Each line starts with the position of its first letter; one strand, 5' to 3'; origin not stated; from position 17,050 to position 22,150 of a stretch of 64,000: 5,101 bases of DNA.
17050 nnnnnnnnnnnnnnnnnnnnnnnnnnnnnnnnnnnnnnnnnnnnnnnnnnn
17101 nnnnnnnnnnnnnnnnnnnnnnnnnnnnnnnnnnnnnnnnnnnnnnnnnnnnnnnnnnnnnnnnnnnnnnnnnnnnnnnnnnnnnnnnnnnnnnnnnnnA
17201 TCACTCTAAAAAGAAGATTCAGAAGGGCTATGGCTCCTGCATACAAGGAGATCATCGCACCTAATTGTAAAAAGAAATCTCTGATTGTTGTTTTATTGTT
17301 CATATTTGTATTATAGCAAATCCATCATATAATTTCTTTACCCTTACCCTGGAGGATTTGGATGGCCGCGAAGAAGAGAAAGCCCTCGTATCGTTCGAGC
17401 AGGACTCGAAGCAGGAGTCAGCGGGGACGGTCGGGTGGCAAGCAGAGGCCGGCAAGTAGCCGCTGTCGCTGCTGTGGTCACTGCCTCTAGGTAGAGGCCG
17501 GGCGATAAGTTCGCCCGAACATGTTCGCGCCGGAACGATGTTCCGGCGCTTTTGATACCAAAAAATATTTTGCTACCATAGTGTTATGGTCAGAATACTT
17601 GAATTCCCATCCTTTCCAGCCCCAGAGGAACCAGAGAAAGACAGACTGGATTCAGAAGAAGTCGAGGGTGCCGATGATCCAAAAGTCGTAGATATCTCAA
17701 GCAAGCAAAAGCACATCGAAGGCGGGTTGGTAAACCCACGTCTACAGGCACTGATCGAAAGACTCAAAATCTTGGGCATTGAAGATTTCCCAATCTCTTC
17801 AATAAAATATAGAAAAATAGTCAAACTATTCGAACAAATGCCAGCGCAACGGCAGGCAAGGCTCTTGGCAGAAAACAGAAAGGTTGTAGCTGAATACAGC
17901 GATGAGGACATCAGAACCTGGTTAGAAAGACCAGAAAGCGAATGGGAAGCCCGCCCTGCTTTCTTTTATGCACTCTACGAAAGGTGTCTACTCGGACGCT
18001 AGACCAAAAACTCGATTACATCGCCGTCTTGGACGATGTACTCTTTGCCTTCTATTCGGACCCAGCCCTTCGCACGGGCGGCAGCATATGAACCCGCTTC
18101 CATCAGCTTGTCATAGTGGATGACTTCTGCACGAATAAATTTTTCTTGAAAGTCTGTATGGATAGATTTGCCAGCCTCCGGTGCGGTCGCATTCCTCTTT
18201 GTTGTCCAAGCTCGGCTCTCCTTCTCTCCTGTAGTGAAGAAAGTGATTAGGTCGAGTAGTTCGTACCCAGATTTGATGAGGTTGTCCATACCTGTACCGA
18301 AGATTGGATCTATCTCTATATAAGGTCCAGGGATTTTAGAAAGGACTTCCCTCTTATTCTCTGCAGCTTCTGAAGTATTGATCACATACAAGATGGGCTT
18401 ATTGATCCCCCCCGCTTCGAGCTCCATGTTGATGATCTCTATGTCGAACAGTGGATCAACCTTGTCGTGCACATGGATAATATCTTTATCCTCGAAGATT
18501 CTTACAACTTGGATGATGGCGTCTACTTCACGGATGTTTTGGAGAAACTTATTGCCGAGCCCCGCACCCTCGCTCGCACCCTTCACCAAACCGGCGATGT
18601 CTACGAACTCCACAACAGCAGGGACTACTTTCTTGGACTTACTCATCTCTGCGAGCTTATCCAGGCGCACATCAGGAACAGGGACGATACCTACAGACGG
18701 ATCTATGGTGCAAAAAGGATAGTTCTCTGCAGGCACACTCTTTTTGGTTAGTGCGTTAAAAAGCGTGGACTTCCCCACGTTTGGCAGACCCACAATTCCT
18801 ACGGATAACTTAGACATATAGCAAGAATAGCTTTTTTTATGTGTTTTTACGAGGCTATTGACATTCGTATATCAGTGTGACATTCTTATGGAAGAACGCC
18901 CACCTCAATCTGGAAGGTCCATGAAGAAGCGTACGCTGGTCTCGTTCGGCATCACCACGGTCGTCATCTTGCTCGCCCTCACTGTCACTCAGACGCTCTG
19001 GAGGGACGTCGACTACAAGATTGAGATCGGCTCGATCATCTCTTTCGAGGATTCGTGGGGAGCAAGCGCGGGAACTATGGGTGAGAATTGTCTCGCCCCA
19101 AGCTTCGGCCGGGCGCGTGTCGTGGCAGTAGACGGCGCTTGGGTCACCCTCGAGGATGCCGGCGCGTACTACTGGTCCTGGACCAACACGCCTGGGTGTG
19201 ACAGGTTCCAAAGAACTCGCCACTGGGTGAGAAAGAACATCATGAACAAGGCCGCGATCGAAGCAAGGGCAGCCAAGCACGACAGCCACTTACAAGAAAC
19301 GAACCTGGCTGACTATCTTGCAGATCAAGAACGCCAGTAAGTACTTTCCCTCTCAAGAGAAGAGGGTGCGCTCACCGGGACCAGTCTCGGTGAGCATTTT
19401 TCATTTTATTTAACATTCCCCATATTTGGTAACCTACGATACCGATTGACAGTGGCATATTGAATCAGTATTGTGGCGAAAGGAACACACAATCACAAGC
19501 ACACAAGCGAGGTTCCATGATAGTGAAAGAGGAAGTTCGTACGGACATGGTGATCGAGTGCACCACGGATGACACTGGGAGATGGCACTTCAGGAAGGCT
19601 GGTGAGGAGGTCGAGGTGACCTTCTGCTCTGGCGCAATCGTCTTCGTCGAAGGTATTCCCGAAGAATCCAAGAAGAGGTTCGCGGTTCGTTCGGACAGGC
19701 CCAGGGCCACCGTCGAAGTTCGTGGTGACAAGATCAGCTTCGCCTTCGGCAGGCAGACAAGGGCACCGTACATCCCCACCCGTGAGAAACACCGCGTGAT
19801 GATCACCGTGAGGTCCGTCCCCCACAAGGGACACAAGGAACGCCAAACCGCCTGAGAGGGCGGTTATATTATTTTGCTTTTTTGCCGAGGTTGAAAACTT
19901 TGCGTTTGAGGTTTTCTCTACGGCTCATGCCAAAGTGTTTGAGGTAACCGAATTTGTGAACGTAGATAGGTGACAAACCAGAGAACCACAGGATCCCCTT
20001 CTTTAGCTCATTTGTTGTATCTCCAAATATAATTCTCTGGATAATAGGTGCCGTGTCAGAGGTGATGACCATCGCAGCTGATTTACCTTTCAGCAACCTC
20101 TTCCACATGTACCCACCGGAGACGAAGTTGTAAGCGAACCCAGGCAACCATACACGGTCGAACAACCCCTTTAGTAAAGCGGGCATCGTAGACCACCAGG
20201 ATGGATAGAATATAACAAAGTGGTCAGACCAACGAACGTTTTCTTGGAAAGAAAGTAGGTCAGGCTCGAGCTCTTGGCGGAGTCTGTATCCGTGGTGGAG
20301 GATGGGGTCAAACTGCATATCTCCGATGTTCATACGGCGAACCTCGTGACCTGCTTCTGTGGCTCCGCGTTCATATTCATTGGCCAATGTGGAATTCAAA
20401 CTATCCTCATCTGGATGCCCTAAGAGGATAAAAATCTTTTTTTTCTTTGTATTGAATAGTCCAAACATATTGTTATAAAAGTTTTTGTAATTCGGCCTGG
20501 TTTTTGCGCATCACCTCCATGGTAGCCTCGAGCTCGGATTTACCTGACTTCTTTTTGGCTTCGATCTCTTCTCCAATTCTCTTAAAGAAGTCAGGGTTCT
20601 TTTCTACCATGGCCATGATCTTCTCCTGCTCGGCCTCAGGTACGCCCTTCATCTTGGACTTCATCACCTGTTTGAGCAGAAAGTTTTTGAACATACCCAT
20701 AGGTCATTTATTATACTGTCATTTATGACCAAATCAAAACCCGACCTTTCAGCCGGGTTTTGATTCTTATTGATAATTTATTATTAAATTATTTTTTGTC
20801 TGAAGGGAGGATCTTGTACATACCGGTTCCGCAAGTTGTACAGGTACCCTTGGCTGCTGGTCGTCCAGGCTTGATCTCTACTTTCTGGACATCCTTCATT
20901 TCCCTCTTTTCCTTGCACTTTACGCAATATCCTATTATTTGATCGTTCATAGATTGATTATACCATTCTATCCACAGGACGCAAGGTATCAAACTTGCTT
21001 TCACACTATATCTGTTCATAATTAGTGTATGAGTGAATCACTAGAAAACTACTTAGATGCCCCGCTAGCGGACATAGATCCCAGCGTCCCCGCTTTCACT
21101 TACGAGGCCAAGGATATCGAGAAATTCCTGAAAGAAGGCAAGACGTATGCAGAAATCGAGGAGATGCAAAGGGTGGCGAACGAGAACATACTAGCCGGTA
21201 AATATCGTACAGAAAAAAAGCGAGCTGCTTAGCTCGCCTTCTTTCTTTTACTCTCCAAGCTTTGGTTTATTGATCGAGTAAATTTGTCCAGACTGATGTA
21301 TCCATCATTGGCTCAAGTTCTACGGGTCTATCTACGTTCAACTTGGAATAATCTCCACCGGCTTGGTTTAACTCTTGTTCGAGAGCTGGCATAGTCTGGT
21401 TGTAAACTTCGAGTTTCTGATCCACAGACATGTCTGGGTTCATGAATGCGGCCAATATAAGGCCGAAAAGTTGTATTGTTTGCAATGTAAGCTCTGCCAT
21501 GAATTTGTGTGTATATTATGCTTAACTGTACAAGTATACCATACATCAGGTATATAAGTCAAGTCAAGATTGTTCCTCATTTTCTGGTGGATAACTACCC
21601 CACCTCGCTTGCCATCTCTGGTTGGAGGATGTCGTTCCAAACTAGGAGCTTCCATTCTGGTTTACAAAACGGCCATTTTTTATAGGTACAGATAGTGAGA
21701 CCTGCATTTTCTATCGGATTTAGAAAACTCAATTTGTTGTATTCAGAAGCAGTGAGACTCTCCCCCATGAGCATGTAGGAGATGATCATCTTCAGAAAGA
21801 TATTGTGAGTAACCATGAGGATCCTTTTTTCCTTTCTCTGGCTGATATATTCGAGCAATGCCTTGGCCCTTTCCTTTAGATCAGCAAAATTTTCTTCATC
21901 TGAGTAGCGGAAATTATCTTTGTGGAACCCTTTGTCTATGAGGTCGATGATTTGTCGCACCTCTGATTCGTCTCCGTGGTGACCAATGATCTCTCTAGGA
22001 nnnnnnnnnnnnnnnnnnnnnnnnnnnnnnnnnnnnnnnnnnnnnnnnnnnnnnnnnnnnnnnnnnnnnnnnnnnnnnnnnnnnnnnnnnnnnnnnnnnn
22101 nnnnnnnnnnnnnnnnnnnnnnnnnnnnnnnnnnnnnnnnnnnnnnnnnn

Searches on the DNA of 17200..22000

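Call 76: search_rna_families(source=window, start=17200, end=22000, threshold=evalue, max_evalue=1)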
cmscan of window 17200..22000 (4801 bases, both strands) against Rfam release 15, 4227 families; matches with E-value up to 1: 1.
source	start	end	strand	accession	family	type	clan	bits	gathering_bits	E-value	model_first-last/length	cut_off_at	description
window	20710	20780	+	RF02621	BSnc120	Gene; sRNA;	-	24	114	0.037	1-88/88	no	Brucella sRNA 120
